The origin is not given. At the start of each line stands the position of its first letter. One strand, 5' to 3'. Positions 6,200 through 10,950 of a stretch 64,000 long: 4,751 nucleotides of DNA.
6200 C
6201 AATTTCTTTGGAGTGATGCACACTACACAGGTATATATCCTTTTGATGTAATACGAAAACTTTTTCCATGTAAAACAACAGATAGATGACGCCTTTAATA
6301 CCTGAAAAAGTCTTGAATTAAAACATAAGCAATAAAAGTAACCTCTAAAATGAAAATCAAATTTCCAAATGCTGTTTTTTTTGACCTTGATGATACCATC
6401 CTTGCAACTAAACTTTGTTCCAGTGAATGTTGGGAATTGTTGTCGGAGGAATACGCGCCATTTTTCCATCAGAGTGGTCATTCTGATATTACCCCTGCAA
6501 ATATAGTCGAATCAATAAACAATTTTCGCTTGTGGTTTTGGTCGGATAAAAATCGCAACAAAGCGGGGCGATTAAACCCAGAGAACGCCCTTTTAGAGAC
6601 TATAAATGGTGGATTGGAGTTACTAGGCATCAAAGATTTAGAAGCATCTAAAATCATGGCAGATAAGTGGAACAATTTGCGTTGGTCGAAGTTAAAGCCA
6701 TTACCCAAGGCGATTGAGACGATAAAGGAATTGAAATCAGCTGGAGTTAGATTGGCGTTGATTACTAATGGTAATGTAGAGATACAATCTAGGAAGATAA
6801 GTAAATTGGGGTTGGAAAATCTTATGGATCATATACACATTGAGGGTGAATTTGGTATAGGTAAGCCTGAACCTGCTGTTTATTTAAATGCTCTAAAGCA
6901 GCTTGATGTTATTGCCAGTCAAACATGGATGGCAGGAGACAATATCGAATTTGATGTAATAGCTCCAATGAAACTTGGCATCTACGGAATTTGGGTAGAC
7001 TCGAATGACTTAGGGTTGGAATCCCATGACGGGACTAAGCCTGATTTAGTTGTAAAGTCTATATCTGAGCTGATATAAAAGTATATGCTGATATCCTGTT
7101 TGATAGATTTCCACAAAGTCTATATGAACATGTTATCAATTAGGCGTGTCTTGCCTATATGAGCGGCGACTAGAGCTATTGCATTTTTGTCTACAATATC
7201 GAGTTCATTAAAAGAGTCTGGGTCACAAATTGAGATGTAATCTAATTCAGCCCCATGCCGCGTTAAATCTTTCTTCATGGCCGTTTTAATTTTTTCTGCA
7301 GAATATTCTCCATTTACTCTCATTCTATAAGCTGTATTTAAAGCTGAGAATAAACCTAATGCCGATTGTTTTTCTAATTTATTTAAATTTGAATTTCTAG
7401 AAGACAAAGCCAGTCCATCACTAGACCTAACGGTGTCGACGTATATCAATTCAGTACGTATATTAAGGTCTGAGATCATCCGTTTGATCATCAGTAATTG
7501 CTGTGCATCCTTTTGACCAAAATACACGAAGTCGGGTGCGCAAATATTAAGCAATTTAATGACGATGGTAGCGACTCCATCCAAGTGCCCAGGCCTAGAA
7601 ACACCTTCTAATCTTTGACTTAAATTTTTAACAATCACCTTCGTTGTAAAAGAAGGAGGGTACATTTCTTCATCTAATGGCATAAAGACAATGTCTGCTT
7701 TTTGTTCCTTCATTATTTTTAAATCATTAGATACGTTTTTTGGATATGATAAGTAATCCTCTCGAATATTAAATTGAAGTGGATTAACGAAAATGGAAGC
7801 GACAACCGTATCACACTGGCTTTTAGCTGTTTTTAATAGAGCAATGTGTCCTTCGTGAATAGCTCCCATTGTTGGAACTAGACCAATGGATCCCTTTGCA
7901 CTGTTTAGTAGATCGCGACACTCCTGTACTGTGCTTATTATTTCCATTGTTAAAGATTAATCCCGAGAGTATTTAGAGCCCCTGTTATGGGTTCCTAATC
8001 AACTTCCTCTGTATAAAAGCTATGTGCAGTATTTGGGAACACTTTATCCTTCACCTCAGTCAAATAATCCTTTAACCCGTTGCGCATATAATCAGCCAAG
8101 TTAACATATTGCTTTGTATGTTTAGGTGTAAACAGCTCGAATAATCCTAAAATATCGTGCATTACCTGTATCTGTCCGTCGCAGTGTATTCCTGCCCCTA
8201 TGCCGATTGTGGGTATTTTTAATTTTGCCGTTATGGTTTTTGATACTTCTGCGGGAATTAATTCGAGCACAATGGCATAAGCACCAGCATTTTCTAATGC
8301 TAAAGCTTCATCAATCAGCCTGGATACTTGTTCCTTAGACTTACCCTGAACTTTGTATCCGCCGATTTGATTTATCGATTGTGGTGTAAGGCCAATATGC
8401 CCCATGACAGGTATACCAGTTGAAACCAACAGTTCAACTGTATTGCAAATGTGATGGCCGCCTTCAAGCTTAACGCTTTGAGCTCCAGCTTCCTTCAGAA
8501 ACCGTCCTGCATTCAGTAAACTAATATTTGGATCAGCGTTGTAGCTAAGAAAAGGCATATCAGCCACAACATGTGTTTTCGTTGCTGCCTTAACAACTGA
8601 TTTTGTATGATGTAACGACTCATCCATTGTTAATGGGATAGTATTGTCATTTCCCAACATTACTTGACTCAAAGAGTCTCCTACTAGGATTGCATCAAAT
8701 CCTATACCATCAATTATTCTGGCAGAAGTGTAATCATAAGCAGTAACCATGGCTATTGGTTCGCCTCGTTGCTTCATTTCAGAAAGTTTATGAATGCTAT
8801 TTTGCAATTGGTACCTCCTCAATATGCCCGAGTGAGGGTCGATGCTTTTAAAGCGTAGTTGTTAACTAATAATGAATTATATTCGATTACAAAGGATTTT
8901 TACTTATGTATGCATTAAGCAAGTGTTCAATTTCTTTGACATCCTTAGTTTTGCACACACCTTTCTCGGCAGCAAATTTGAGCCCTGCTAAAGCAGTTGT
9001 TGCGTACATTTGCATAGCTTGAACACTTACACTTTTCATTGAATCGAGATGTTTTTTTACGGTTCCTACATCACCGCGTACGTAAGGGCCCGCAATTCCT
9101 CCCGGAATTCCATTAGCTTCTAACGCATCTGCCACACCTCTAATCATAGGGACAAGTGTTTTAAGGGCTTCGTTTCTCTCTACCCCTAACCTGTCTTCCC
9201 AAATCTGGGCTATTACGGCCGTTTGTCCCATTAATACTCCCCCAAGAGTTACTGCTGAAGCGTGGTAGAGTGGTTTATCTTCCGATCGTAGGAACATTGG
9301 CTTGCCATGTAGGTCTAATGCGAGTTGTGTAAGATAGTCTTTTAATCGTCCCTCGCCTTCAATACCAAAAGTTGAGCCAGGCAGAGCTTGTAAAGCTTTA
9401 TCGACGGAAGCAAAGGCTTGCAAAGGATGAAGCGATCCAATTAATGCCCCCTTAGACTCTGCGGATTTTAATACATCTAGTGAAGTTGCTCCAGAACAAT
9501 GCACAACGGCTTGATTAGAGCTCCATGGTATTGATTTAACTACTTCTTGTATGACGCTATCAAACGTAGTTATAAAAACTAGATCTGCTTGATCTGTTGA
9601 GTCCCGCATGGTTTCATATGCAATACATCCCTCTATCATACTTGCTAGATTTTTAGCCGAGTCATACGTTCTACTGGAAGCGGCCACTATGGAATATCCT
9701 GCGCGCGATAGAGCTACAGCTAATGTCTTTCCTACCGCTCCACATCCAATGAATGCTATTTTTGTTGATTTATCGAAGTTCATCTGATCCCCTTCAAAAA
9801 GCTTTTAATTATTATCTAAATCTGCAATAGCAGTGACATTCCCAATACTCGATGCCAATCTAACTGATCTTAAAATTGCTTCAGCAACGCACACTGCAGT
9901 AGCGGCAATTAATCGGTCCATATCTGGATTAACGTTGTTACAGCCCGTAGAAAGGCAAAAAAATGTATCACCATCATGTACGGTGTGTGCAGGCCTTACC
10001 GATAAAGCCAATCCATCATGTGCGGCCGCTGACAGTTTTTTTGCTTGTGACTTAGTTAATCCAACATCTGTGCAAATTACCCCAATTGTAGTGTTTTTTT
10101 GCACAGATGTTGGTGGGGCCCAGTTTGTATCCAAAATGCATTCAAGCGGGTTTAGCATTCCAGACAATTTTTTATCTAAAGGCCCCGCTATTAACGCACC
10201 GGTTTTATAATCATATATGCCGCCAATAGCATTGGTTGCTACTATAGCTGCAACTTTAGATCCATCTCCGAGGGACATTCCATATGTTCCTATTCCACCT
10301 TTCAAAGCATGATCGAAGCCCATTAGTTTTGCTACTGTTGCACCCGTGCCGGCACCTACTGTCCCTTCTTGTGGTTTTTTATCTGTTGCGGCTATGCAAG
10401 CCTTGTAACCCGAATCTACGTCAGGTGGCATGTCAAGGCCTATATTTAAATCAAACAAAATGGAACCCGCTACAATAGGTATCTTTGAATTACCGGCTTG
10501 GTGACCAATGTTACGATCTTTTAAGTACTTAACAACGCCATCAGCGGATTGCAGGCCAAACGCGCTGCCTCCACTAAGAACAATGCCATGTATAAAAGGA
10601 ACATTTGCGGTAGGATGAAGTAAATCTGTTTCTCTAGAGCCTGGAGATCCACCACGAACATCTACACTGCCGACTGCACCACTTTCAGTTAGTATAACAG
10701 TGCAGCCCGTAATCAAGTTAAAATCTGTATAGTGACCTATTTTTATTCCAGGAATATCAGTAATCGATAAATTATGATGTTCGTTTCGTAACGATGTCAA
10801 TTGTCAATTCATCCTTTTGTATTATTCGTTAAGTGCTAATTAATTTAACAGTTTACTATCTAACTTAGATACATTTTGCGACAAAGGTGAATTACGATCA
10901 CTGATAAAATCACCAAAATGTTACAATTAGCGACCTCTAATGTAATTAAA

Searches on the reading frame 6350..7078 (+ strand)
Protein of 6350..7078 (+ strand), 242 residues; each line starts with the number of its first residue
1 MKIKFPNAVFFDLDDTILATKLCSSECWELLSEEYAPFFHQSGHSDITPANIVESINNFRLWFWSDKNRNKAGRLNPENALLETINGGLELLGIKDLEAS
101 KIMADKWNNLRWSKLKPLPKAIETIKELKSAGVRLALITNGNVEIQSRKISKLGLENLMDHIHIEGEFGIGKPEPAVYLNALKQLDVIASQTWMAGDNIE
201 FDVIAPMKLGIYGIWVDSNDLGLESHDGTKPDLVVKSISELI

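Call 72: search_protein_families(library=pfam, proteins=[window:6350-7078:+], max_evalue=0.00001)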
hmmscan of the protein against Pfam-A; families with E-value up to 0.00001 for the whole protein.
window:6350-7078:+ (242 aa): 3 families
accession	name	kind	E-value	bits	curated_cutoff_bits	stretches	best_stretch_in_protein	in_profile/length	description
PF13419.12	HAD_2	-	4.5e-25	89.2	23.8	1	9-216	1-178/178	Haloacid dehalogenase-like hydrolase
PF00702.32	Hydrolase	-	1.6e-24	87.8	26.4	1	7-205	2-186/191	haloacid dehalogenase-like hydrolase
PF13242.12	Hydrolase_like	-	2.2e-10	40.7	22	1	170-241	2-75/75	HAD-hyrolase-like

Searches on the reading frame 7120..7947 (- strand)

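Call 72: search_protein_families(library=pfam, proteins=[window:7120-7947:-], max_evalue=0.00001)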
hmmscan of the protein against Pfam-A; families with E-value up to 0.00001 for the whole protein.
window:7120-7947:- (275 aa): 1 family
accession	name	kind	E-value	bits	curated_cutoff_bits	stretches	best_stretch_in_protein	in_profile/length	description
PF02569.21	Pantoate_ligase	-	6.4e-96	321.1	20.7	1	3-273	2-267/268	Pantoate-beta-alanine ligase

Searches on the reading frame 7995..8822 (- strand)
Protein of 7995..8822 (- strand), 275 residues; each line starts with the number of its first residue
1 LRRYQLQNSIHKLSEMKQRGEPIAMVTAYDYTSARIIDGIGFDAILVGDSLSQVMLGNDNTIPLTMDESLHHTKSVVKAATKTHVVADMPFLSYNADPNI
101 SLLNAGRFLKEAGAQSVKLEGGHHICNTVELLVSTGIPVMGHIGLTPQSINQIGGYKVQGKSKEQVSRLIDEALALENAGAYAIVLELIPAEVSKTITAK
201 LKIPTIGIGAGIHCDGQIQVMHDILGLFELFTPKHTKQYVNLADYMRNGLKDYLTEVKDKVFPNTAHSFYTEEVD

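Call 72: search_protein_families(library=pfam, proteins=[window:7995-8822:-], max_evalue=0.00001)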
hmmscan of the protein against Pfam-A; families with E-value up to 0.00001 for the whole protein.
window:7995-8822:- (275 aa): 2 families
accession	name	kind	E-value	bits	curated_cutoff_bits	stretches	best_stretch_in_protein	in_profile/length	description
PF02548.21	Pantoate_transf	-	4.9e-109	364.2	28.7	1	9-264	3-258/259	Ketopantoate hydroxymethyltransferase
PF13714.12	PEP_mutase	-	1.1e-07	32.1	31.5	1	14-120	2-105/240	Phosphoenolpyruvate phosphomutase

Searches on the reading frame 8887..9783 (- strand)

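Call 72: search_protein_families(library=pfam, proteins=[window:8887-9783:-], max_evalue=0.00001)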
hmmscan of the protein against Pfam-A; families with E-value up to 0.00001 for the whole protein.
window:8887-9783:- (298 aa): 5 families
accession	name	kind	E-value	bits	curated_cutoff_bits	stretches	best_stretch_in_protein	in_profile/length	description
PF10728.14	DUF2520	-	1.2e-21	77.1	25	1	138-264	2-122/125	Domain of unknown function (DUF2520)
PF10727.15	Rossmann-like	-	4e-12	46.5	23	1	8-120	16-131/131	Rossmann-like domain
PF03807.23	F420_oxidored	-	9.7e-12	45.8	21.6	1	8-94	1-89/94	NADP oxidoreductase coenzyme F420-dependent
PF03446.21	NAD_binding_2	-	1.9e-06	28.4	21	1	8-84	1-75/161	NAD binding domain of 6-phosphogluconate dehydrogenase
PF01488.26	Shikimate_DH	-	2.9e-06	27.8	24.3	1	5-74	11-84/138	Shikimate / quinate 5-dehydrogenase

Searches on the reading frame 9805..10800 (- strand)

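Call 73: search_protein_families(library=pfam, proteins=[window:9805-10800:-], max_evalue=0.00001)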
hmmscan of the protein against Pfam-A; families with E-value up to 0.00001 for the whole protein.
window:9805-10800:- (331 aa): 1 family
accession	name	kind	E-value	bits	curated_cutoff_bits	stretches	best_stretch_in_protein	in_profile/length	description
PF03576.19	Peptidase_S58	-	3.7e-49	168.3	23.9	1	12-319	2-299/307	Peptidase family S58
